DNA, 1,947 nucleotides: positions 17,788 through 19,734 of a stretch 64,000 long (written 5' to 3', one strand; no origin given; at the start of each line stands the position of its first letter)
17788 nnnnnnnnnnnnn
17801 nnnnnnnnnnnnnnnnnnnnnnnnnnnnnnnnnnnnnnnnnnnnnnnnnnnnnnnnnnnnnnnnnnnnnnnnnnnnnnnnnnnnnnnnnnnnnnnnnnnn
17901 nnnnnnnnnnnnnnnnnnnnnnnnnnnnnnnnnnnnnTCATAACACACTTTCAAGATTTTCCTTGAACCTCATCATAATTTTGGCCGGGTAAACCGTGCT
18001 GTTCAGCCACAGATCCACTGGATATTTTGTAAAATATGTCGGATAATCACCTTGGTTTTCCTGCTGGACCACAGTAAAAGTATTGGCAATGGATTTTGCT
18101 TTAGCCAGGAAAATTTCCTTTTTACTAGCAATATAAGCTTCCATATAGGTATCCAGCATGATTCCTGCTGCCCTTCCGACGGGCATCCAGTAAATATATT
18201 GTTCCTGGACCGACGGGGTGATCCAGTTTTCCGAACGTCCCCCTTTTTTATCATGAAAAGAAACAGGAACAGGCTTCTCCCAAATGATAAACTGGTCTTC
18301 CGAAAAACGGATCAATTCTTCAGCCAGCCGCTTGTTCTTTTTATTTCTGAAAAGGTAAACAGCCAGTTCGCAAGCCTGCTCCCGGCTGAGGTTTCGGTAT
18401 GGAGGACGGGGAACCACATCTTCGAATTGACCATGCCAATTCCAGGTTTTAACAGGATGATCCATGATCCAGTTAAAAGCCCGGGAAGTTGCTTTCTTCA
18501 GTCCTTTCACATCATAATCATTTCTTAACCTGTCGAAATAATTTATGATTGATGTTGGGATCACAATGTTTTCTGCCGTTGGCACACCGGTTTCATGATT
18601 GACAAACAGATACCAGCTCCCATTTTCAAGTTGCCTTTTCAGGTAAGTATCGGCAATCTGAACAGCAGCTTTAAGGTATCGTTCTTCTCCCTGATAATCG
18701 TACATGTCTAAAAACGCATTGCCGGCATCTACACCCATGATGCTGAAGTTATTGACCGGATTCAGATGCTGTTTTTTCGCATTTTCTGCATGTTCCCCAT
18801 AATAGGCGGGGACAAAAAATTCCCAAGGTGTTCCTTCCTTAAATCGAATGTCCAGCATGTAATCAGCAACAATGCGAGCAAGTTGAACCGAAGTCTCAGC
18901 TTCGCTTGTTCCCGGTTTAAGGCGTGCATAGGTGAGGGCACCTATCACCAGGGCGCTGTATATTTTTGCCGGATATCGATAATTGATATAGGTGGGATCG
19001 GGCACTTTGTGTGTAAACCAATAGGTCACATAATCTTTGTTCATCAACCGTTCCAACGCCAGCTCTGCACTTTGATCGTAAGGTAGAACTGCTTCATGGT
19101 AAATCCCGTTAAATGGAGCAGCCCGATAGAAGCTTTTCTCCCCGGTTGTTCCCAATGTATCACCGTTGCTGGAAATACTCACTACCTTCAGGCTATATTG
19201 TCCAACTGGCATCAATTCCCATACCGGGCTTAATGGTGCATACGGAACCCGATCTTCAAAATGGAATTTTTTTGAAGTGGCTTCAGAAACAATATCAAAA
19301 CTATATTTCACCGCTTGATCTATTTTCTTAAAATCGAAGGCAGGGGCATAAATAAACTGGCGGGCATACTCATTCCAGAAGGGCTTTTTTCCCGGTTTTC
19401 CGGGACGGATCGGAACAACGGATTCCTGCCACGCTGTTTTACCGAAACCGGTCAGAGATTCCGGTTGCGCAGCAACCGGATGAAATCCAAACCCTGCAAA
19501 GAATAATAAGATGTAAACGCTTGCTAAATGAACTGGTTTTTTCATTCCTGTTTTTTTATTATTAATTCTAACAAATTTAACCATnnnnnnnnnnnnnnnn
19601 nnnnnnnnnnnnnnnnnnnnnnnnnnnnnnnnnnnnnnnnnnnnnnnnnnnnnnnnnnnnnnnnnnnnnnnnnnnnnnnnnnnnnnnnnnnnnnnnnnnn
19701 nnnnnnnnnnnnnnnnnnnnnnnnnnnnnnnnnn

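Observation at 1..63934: Sulfatase-saturated mega-PUL with arabinofuranosidase- and rhamnosidase-type hydrolases: candidate pathway for a densely sulfated arabinose/rhamnose-rich glycan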

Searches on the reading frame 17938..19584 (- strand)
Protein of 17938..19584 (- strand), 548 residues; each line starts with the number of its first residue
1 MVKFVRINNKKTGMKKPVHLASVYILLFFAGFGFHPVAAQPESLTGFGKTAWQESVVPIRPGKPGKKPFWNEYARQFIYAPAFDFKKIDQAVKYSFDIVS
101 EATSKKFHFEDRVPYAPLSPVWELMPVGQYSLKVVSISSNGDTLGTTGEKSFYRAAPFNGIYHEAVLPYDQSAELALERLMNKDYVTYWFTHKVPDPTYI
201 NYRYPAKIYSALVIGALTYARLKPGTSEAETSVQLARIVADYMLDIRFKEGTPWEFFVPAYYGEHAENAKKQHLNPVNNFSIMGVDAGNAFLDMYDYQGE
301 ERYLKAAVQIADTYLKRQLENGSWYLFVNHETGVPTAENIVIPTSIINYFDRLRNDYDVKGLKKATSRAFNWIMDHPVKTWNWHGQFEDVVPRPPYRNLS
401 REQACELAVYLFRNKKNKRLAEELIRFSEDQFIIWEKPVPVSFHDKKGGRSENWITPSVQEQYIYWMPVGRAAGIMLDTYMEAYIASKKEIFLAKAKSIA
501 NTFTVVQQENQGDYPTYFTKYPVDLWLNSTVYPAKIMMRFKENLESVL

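Call 5: search_protein_families(library=pfam, proteins=[window:17938-19584:-])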
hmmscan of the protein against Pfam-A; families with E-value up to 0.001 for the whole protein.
window:17938-19584:- (548 aa): 0 families

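Call 16: search_protein_families(library=ncbifam, proteins=[window:17938-19584:-], max_evalue=0.01)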
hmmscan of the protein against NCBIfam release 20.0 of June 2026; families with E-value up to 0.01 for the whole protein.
window:17938-19584:- (548 aa): 0 families

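Call 17: search_solved_structures(query=window:17938-19584:-, max_evalue=1)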
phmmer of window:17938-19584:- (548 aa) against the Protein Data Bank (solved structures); distinct sequences matched with E-value up to 1: 6.
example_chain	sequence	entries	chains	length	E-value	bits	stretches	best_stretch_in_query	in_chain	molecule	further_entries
6izx_A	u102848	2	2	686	0.37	12.7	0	360-389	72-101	Genome polyprotein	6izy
5k5m_A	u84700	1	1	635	0.52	12.2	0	361-389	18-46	RNA Dependent RNA Polymerase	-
7hkb_A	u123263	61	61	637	0.57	12.1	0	362-389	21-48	Genome polyprotein | NS5 RNA-dependent RNA polymerase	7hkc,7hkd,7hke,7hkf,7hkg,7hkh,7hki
7xd8_A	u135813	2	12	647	0.58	12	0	361-389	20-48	NS5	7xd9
2gh4_A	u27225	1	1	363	0.59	12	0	284-325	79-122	Putative glycosyl hydrolase yteR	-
9dtt_A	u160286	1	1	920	0.71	11.8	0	360-389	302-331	RNA-directed RNA polymerase NS5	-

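Call 18: find_homologous_proteins(query=window:17938-19584:-, max_evalue=0.00001)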
Query window:17938-19584:- (548 aa): 459 proteins with E <= 0.00001 among 8000 candidates; the best 120 are listed.
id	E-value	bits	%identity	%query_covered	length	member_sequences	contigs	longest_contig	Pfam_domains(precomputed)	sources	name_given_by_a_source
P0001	0.0e+0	1277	100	100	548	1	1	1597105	-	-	-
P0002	0.0e+0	1097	86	98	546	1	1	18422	-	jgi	jgi:hypothetical protein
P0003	1.9e-284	963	75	97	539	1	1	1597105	-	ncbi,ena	-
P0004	3.3e-261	886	68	97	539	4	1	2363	PF25840.1,PF06662.20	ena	-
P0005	6.6e-259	878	68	97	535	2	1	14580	-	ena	-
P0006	1.9e-251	854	68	92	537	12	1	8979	PF25840.1,PF06662.20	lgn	-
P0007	6.6e-249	845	67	97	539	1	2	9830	-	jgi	jgi:hypothetical protein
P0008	1.4e-247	841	67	93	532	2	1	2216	PF06662.20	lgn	-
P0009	1.5e-243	828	66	95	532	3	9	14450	PF25840.1,PF06662.20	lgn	-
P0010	3.2e-242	823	65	97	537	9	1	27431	PF06662.20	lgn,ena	-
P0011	1.6e-241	821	66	96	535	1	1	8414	-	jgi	jgi:maltose/maltodextrin transport system substrate-binding protein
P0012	1.2e-239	815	64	95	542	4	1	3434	PF25840.1,PF06662.20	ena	-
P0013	3.7e-239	813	65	95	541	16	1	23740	PF25840.1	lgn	-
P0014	1.8e-237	808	65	95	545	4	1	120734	PF01532.27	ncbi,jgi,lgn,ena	-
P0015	2.2e-237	807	65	93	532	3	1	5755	PF01532.27,PF25840.1,PF06662.20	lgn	-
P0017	1.1e-236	805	65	93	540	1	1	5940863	PF25840.1,PF06662.20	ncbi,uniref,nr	ncbi:AGE family epimerase/isomerase [Flavisolibacter tropicus]|uniref:D-glucuronyl C5-epimerase C-te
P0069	1.5e-203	696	57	95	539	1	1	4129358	-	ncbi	-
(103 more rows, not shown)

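Call 19: list_cluster_members(proteins=[P0003, P0002, P0014, P0069])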
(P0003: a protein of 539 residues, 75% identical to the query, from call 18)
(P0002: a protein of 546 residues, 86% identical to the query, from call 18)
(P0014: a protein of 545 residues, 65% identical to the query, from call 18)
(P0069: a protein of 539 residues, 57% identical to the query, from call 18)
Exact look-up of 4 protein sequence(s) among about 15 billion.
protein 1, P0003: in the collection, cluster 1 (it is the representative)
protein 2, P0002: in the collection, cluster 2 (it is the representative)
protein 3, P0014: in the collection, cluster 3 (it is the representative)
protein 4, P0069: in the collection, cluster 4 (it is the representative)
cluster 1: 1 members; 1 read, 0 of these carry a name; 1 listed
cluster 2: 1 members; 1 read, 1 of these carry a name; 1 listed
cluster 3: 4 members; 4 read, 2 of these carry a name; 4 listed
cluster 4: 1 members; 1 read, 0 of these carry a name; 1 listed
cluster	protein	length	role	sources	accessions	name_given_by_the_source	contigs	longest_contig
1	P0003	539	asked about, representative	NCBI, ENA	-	-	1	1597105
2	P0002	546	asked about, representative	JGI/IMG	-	hypothetical protein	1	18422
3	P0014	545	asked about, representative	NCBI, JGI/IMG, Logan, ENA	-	-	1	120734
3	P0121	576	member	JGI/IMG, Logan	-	hypothetical protein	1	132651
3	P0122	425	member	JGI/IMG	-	maltose/maltodextrin transport system substrate-binding protein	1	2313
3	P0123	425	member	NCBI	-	-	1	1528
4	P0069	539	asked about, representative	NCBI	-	-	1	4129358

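Call 20: find_encoding_contigs(protein=P0002, flank=10000, max_places=3)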
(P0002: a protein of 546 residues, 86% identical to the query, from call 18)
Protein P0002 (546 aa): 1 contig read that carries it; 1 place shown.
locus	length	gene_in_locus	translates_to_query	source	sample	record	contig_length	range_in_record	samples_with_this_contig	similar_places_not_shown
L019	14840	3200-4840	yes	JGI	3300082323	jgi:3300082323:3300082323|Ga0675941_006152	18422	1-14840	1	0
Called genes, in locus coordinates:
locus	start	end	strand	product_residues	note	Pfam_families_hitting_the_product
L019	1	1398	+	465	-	?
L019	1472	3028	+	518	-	PF22848:ASD1_dom, PF06964:Alpha-L-AF_C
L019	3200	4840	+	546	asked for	-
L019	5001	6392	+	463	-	PF00884:Sulfatase, PF01663:Phosphodiest (weak), PF16347:SGSH_C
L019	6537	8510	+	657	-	PF00884:Sulfatase, PF01663:Phosphodiest, PF16347:SGSH_C, PF13385:Laminin_G_3 (weak)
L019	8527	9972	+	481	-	PF00884:Sulfatase, PF01663:Phosphodiest, PF16347:SGSH_C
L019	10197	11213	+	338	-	PF04041:Glyco_hydro_130 (faint), PF16396:DUF5005 (faint), PF00251:Glyco_hydro_32N (faint), PF04616:Glyco_hydro_43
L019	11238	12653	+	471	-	PF00884:Sulfatase, PF16347:SGSH_C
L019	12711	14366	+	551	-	PF00884:Sulfatase, PF01663:Phosphodiest (weak), PF16347:SGSH_C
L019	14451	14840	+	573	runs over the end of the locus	PF13088:BNR_2 (faint), PF18962:Por_Secre_tail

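Call 21: find_encoding_contigs(protein=P0003, flank=10000, max_places=3)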
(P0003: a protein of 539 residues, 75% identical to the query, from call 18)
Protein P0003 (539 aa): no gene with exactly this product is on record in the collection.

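Call 43: find_encoding_contigs(protein=P0017, flank=10000, max_places=2)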
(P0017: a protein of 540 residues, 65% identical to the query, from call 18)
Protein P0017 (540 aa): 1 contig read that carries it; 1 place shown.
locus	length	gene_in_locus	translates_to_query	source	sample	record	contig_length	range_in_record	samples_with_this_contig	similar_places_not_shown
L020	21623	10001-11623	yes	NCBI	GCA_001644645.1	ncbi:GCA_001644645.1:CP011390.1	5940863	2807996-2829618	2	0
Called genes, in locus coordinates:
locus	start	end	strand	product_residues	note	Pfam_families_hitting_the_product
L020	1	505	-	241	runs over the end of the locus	PF00657:Lipase_GDSL, PF13472:Lipase_GDSL_2, PF04311:DUF459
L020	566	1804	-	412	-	PF02746:MR_MLE_N, PF13378:MR_MLE_C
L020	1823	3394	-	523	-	PF00474:SSF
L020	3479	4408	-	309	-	PF00701:DHDPS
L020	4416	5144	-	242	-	PF01925:TauE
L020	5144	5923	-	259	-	PF00106:adh_short, PF08659:KR, PF13561:adh_short_C2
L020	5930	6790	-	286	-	PF01557:FAA_hydrolase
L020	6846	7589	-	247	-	PF00106:adh_short, PF08659:KR, PF23441:SDR (faint), PF01370:Epimerase, PF13561:adh_short_C2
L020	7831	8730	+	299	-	PF00165:HTH_AraC (faint), PF12833:HTH_18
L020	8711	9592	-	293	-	PF08450:SGL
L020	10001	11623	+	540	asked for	PF06662:C5-epim_C (faint), PF25840:Ulvan_lyase_N (faint)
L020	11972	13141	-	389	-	PF14279:HNH_5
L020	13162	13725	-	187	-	PF13240:Zn_Ribbon_1 (weak)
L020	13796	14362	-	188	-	-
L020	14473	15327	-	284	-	-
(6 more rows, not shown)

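Call 50: predict_structure(alignment_id=A1)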
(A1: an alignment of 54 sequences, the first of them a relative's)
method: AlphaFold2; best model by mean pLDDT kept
length: 548 residues; sequences in the alignment: 54
mean_pLDDT: 90.2   pTM: 0.88
mean pLDDT of the five models: 90.2, 90.1, 89.2, 88.3, 88.2
residues with pLDDT >= 90: 422; 70-90: 74; 50-70: 27; < 50: 25
segments of 3 or more residues with pLDDT < 50: 1-17, 34-40
pLDDT, mean of each block of 10 residues (from residue 1): 36 43 59 46 86 94 81 85 93 98 97 97 95 97 95 95 97 98 98 96 96 98 98 99 97 97 91 91 97 98 99 98 95 92 96 97 97 93 83 68 94 96 95 89 88 94 80 96 97 98 97 94 88 97 93
secondary structure, 60 per line:
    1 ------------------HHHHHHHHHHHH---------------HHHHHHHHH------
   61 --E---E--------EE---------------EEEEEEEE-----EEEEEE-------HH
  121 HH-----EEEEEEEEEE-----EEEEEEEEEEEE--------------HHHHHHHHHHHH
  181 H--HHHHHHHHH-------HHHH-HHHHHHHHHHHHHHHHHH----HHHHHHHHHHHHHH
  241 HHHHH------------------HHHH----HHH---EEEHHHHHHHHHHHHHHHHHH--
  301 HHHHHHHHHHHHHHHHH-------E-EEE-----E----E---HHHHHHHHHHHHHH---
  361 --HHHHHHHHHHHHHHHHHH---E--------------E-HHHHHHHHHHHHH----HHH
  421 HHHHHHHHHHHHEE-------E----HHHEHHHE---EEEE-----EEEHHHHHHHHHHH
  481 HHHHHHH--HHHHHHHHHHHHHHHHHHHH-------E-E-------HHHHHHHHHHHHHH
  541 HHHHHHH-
elements in order: H19-30 H46-54 E93-100 E106-111 H119-122 E128-137 E143-154 H169-181 H184-192 H200-203 H205-222 H227-245 H264-267 E278-280 H281-298 H301-317 E327-329 H344-357 H363-380 H401-413 H418-432 E458-461 E467-469 H470-487 H490-509 H527-547

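Call 54: fold_search(model_id=the predicted structure, library=pdb)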
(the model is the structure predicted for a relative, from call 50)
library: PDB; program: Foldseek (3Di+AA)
matches with E <= 10: 1231; with E <= 0.001: 130
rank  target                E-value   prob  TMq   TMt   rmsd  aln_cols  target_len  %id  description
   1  6u4z                  6.2e-10  1.00  0.45  0.51  18.7       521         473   12  Crystal Structure of a family 76 glycoside hydrolase from a bovine Bacteroides thetaiotaomicron strain (released 2020-04-29)
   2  7b2m_B                8.8e-07  1.00  0.38  0.34  31.2       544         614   10  Cryo-EM structure of complement C4b in complex with nanobody E3 (released 2022-03-02)
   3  5zig_D                1.2e-06  1.00  0.47  0.62   6.7       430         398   12  The Structure of cellobiose 2-epimerase from Spirochaeta thermophila DSM 6192 (released 2019-04-10)
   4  5zig_C                1.4e-06  1.00  0.46  0.61   6.9       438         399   12  The Structure of cellobiose 2-epimerase from Spirochaeta thermophila DSM 6192 (released 2019-04-10)
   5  8h1l_D                1.5e-06  1.00  0.42  0.53   7.4       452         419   13  Crystal structure of glucose-2-epimerase in complex with D-Glucitol from Runella slithyformis Runsl_4512 (released 2023-07-12)
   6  8h1l_B                1.6e-06  1.00  0.45  0.56   6.9       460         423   12  Crystal structure of glucose-2-epimerase in complex with D-Glucitol from Runella slithyformis Runsl_4512 (released 2023-07-12)
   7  8h1l_C                2.0e-06  1.00  0.46  0.57   7.3       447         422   12  Crystal structure of glucose-2-epimerase in complex with D-Glucitol from Runella slithyformis Runsl_4512 (released 2023-07-12)
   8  8h1l_A                2.1e-06  1.00  0.45  0.56   7.3       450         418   13  Crystal structure of glucose-2-epimerase in complex with D-Glucitol from Runella slithyformis Runsl_4512 (released 2023-07-12)
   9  8h1m                  2.5e-06  1.00  0.44  0.55   6.9       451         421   12  Crystal structure of glucose-2-epimerase mutant_D254A from Runella slithyformis Runsl_4512 (released 2023-07-12)
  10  5jpn_B                2.5e-06  1.00  0.36  0.30  23.8       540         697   10  Structure of human complement C4 rebuilt using iMDFF (released 2016-08-10)
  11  7d5g_A                2.8e-06  1.00  0.42  0.55   7.8       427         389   11  Crystal structure of the CsCE with ligand to have a insight into the catalytic mechanism (released 2021-12-01)
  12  8wbu                  2.9e-06  1.00  0.43  0.57   7.5       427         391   10  The crystal structure of circular mannose with mutant H247F of the cellobiose 2-epimerase from Caldicellulosiruptor sacc (released 2023-10-25)
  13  8h1k                  3.1e-06  1.00  0.44  0.56   7.0       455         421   12  Crystal structure of glucose-2-epimerase from Runella slithyformis Runsl_4512 (released 2023-07-12)
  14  8h1n                  3.2e-06  1.00  0.46  0.58   6.6       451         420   12  Crystal structure of glucose-2-epimerase mutant_D254A in complex with D-Glucitol from Runella slithyformis Runsl_4512 (released 2023-07-12)
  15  5zig_A                3.4e-06  1.00  0.46  0.60   7.1       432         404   11  The Structure of cellobiose 2-epimerase from Spirochaeta thermophila DSM 6192 (released 2019-04-10)
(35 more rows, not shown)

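Call 56: find_related_loci(query=A1, collection=genome_contigs, flank=10000)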
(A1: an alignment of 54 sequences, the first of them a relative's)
Query A1 (548 aa) in genome_contigs; peptide patterns used: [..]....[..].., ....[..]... (x = any residue, [..] = any of these).
103 stretches matched a pattern; 82 encode a relative of the query (tblastn E <= 1e-3); the best 80 are kept; 75 distinct loci.
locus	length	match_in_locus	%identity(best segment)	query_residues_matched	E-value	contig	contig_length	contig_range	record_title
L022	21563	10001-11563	71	20-544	0e+0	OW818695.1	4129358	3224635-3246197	metagenome genome assembly, chromosome: 1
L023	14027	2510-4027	69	43-547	0e+0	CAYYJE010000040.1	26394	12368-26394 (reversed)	MAG TPA_asm: uncultured Prolixibacteraceae bacterium isolate SRP263991_co1_531 genome assembly, contig: NODE_2387_length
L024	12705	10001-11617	65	7-547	0e+0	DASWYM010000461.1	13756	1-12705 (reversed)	MAG TPA_asm: Chitinophagaceae bacterium isolate SMAG_U3711 k141_777469, whole genome shotgun sequence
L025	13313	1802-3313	67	36-538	0e+0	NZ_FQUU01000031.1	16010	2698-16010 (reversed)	Flavisolibacter ginsengisoli DSM 18119, whole genome shotgun sequence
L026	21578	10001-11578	64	22-544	0e+0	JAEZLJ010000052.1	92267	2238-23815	MAG: Bacteroidetes bacterium isolate OH_CDB_66 k127_234561, whole genome shotgun sequence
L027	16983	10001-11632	58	1-546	0e+0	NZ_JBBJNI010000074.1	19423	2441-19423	MAG: Daejeonella sp. isolate RUP_SRG_10 MBC-RUP_F0-S0_1222, whole genome shotgun sequence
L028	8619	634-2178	61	37-547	0e+0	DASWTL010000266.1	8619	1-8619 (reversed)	MAG TPA_asm: Sphingobacteriaceae bacterium isolate SMAG_U3574 k141_238642, whole genome shotgun sequence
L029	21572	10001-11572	61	30-548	0e+0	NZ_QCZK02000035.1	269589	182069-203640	Botryobacter ruber strain SYSU D60016 SYSU_D60016_Contig35, whole genome shotgun sequence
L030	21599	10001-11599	58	10-547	0e+0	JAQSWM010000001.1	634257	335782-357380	MAG: Sphingobacteriaceae bacterium isolate C_No_T20_C_bin.73 scaffold_1, whole genome shotgun sequence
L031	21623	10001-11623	57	14-547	0e+0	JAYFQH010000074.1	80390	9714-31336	MAG: Paludibacter sp. isolate CA_177 c_CA_000000008545, whole genome shotgun sequence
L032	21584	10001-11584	57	26-545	0e+0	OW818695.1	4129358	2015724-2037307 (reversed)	metagenome genome assembly, chromosome: 1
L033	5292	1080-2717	56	4-546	0e+0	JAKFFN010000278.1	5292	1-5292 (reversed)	MAG: Candidatus Sumerlaeales bacterium isolate LC101 contig-124_18321, whole genome shotgun sequence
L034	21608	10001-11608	54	23-547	0e+0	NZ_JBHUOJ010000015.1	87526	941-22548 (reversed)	Christiangramia antarctica strain KCTC 52925 platanus_K_17_124_15, whole genome shotgun sequence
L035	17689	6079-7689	54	14-547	0e+0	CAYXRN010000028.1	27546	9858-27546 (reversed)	MAG TPA_asm: uncultured Chitinophagaceae bacterium isolate SRP187154_co1_103 genome assembly, contig: NODE_1669_length_2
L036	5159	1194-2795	54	25-547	0e+0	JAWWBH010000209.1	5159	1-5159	MAG: Christiangramia sp. isolate HN16.bin.6 k141_384113_length_5159_cov_7.0000, whole genome shotgun sequence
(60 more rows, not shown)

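Call 77: search_protein_families(library=pfam, proteins=[window:17938-19584:-], max_evalue=5)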
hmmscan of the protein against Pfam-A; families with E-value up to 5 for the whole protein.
window:17938-19584:- (548 aa): 4 families
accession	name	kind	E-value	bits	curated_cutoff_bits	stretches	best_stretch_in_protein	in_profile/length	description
PF07221.17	GlcNAc_2-epim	-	0.017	14.8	23.4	1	288-325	146-183/347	N-acylglucosamine 2-epimerase (GlcNAc 2-epimerase)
PF06917.19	Pectate_lyase_2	-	0.033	13.3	26.6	1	289-329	410-447/491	Periplasmic pectate lyase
PF06662.19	C5-epim_C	-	0.096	12.6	23.3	1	473-512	31-69/188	D-glucuronyl C5-epimerase C-terminus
PF16179.11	RHD_dimer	-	0.12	12.9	28.3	1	356-419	29-91/103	Rel homology dimerisation domain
